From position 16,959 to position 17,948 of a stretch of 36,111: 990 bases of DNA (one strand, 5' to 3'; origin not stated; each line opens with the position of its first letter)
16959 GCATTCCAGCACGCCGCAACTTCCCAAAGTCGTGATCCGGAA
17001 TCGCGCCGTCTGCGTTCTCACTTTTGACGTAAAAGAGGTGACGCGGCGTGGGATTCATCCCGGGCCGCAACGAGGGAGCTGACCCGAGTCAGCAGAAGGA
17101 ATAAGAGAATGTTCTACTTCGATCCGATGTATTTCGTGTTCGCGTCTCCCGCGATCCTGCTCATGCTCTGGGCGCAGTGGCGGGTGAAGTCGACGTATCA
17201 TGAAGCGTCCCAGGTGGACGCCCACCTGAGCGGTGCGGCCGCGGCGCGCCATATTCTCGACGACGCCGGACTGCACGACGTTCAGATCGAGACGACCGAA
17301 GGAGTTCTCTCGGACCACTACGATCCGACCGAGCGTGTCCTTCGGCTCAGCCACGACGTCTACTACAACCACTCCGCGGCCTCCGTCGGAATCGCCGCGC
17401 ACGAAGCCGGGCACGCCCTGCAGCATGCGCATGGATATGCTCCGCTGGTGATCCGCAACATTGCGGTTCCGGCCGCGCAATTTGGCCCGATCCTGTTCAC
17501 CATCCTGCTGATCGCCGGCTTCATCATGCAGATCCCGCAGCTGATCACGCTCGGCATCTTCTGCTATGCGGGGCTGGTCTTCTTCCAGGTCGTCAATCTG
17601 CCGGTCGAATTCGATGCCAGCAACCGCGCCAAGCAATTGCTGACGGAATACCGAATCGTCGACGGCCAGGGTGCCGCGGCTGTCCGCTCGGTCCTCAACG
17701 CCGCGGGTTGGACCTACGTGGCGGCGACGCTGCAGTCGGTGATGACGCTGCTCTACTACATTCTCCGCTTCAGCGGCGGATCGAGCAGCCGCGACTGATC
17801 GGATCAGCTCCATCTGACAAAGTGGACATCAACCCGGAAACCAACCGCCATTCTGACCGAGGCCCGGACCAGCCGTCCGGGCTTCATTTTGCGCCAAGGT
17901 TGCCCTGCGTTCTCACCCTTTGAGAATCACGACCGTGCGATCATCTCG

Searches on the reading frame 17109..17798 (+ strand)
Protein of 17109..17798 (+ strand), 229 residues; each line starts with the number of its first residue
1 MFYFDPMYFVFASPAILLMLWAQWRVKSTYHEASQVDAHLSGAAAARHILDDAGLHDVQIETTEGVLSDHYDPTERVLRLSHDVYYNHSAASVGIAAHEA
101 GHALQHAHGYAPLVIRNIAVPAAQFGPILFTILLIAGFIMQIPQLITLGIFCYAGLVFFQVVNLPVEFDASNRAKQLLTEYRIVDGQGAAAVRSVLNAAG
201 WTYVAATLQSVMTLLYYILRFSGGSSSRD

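Call 26: search_protein_families(library=pfam, proteins=[window:17109-17798:+], max_evalue=0.001)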
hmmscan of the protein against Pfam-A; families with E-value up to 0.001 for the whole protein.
window:17109-17798:+ (229 aa): 1 family
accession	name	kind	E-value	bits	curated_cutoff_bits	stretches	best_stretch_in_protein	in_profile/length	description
PF04298.18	Zn_peptidase_2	-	9.6e-77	257.8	27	1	8-221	1-217/218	Putative neutral zinc metallopeptidase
